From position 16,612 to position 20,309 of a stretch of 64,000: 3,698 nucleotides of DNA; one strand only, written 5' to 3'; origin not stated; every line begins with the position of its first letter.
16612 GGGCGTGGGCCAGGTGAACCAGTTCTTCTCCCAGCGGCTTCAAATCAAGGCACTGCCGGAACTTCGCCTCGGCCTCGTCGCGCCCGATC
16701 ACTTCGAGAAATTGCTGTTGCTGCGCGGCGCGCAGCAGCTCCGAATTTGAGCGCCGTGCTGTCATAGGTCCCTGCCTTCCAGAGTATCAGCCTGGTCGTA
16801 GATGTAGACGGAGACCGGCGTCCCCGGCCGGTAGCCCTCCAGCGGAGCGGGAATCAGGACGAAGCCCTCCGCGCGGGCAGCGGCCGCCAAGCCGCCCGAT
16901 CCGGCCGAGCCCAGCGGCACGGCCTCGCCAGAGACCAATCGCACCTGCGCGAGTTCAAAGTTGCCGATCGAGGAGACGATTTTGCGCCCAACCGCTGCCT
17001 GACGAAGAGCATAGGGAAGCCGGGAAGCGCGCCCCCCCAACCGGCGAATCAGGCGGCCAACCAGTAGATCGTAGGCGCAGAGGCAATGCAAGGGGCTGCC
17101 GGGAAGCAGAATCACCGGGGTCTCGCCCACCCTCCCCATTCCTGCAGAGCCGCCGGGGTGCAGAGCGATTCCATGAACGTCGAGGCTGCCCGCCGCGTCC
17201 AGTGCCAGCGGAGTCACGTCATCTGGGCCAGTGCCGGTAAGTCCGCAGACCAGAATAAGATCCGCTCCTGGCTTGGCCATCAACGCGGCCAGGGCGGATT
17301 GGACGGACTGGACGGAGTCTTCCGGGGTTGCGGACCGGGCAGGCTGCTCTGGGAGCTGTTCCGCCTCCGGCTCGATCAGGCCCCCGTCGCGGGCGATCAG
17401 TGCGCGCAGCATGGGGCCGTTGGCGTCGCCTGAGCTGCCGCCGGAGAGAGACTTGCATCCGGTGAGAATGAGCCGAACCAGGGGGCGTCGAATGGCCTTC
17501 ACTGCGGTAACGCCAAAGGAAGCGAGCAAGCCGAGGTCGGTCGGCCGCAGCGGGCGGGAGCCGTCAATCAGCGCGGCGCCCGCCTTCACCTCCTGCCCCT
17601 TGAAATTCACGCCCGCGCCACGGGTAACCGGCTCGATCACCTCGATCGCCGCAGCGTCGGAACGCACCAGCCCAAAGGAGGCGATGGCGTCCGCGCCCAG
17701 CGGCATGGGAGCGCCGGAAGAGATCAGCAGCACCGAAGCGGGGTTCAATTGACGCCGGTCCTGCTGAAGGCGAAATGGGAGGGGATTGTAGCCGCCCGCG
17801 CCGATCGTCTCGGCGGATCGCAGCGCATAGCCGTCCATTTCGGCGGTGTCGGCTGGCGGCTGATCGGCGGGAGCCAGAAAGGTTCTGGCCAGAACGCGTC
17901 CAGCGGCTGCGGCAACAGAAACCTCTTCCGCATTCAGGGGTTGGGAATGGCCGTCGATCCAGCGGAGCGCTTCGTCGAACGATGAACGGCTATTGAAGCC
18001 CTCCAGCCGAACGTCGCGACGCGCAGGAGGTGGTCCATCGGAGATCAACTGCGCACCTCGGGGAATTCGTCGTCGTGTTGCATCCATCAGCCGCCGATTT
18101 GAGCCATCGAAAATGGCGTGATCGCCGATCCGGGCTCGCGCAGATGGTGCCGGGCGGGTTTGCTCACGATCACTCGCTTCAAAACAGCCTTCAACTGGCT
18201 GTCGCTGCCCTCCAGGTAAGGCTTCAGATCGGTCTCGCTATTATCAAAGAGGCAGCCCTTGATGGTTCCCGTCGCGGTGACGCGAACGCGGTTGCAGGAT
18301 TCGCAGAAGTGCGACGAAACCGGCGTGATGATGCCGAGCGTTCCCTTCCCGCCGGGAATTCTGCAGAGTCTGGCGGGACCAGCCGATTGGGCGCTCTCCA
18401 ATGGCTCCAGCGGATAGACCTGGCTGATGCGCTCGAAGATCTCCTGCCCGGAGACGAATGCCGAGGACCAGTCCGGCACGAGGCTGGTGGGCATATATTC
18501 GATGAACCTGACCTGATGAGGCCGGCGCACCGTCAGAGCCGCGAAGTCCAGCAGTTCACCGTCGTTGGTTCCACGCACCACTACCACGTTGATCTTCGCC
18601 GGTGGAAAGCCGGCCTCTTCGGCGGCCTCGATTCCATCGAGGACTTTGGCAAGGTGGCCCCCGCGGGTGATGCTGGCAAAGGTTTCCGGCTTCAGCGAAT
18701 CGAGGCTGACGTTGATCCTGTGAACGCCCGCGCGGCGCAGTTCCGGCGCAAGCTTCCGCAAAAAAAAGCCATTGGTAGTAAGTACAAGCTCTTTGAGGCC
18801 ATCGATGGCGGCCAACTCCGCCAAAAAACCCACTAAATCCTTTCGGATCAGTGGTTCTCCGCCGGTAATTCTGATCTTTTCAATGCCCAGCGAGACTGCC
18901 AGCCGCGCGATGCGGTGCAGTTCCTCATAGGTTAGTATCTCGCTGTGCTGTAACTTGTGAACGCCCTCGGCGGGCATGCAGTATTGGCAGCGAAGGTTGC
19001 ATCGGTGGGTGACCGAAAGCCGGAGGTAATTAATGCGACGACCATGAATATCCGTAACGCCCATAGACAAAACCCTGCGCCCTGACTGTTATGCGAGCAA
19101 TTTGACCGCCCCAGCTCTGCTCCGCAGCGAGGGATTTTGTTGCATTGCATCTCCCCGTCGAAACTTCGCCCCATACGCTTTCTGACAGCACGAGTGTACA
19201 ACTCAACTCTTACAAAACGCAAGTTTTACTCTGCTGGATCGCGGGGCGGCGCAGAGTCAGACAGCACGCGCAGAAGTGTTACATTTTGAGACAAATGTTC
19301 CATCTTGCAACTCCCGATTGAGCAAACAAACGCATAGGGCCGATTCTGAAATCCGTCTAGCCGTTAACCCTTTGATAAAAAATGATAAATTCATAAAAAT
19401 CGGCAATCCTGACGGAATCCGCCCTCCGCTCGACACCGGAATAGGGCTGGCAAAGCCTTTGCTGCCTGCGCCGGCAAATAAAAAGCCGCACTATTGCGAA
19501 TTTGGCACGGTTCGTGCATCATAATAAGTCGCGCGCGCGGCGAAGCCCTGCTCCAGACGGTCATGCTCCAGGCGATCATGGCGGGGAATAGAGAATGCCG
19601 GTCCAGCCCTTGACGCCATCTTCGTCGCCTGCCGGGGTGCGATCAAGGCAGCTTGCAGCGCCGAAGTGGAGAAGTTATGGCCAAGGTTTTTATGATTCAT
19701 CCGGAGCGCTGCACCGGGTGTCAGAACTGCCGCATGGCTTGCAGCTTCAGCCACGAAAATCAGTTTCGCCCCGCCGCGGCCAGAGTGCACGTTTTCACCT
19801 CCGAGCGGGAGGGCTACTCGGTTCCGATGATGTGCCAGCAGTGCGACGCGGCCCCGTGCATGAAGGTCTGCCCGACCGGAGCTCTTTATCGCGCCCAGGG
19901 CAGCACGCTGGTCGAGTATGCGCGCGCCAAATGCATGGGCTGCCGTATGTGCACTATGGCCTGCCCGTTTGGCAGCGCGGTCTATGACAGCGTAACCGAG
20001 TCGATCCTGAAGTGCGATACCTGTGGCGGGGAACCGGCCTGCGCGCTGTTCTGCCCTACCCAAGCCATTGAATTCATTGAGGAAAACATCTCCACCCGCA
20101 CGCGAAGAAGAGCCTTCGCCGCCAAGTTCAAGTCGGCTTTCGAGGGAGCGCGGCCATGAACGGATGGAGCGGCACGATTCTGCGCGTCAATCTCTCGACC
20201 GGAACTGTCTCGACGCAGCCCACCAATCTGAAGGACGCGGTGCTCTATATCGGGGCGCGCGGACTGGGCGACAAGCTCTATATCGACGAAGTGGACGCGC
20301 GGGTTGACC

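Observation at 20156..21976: AOR2 has selectively lost its catalytic segment: candidate pseudo-enzyme or new-function tungstoprotein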

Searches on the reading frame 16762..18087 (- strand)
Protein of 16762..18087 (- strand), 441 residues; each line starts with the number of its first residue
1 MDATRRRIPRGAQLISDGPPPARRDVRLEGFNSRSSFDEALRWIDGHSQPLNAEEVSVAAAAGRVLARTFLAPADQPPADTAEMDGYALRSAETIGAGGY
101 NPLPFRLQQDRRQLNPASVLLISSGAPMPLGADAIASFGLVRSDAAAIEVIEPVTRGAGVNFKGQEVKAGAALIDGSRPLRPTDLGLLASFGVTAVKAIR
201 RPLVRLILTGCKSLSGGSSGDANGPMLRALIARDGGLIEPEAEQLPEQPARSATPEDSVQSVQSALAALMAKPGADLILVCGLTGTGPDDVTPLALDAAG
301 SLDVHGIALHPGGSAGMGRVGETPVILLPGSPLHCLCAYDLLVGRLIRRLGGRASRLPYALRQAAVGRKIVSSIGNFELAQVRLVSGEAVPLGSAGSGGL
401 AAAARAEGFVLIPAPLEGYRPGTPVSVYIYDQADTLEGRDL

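Call 10: search_protein_families(library=pfam, proteins=[window:16762-18087:-])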
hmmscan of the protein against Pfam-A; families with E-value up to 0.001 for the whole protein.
window:16762-18087:- (441 aa): 3 families
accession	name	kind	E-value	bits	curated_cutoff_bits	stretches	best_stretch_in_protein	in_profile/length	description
PF03453.22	MoeA_N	-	9.6e-30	103.8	30.8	1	36-192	2-160/160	MoeA N-terminal region (domain I and II)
PF00994.29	MoCF_biosynth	-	2.8e-13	50.2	26.6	1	216-344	11-139/144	Probable molybdopterin binding domain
PF03454.20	MoeA_C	-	3.8e-08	33.9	22.1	1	366-429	4-71/72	MoeA C-terminal region (domain IV)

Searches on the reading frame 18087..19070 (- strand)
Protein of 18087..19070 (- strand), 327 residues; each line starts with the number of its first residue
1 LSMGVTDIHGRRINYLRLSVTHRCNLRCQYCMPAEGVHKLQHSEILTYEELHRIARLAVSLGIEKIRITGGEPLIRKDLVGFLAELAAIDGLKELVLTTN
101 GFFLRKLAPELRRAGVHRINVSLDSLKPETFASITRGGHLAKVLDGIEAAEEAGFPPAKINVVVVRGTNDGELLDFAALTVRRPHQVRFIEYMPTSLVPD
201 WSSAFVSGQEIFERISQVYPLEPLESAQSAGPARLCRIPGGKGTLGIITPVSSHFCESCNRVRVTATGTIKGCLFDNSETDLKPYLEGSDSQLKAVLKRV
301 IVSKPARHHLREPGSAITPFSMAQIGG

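Call 10: search_protein_families(library=pfam, proteins=[window:18087-19070:-])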
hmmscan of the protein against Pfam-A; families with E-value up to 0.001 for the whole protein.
window:18087-19070:- (327 aa): 3 families
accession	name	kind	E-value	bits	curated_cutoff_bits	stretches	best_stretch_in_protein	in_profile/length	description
PF04055.27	Radical_SAM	-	2.3e-35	122.6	29.5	1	19-178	2-164/166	Radical SAM superfamily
PF06463.18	Mob_synth_C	-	6.1e-35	120.4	37.4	1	186-309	2-127/128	Molybdenum Cofactor Synthesis C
PF13353.11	Fer4_12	-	6.9e-08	33.3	22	1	21-124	12-114/137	4Fe-4S single cluster domain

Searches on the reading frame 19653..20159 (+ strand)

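Call 10: search_protein_families(library=pfam, proteins=[window:19653-20159:+])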
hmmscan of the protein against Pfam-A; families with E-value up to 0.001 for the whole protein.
window:19653-20159:+ (168 aa): 13 families
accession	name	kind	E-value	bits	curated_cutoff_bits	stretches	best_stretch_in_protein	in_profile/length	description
PF12838.12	Fer4_7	-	1.1e-14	55.1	27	2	19-77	1-52/52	4Fe-4S dicluster domain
PF13247.11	Fer4_11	-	6.2e-13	49.2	26.2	1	56-142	5-98/100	4Fe-4S dicluster domain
PF13187.11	Fer4_9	-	1.6e-11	44.5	27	2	19-77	1-51/52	4Fe-4S dicluster domain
PF00037.32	Fer4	-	2.5e-10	40.2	21.1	2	92-107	6-21/24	4Fe-4S binding domain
PF13237.11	Fer4_10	-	3.1e-10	40.3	25.5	1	59-105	7-53/53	4Fe-4S dicluster domain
PF12837.12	Fer4_6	-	7.5e-10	38.7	25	1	87-107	2-22/24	4Fe-4S binding domain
PF12797.12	Fer4_2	-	6.6e-09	35.6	24.5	2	89-106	5-22/22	4Fe-4S binding domain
PF14697.11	Fer4_21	-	1.4e-07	32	35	0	60-106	7-53/59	4Fe-4S dicluster domain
PF12800.12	Fer4_4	-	2.4e-07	30.9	24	0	92-107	2-17/17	4Fe-4S binding domain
PF13484.11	Fer4_16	-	4.4e-07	31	30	0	90-106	49-65/66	4Fe-4S double cluster binding domain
PF25160.1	LdpA_Fe-S-bd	-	5.8e-07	29.6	27.6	1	66-108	6-42/49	LdpA Fe-S cluster-binding domain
PF13183.11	Fer4_8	-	3.8e-06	27.8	27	1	18-76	3-67/68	4Fe-4S dicluster domain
PF13534.11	Fer4_17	-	5.4e-05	24.1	22.2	0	19-44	1-26/61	4Fe-4S dicluster domain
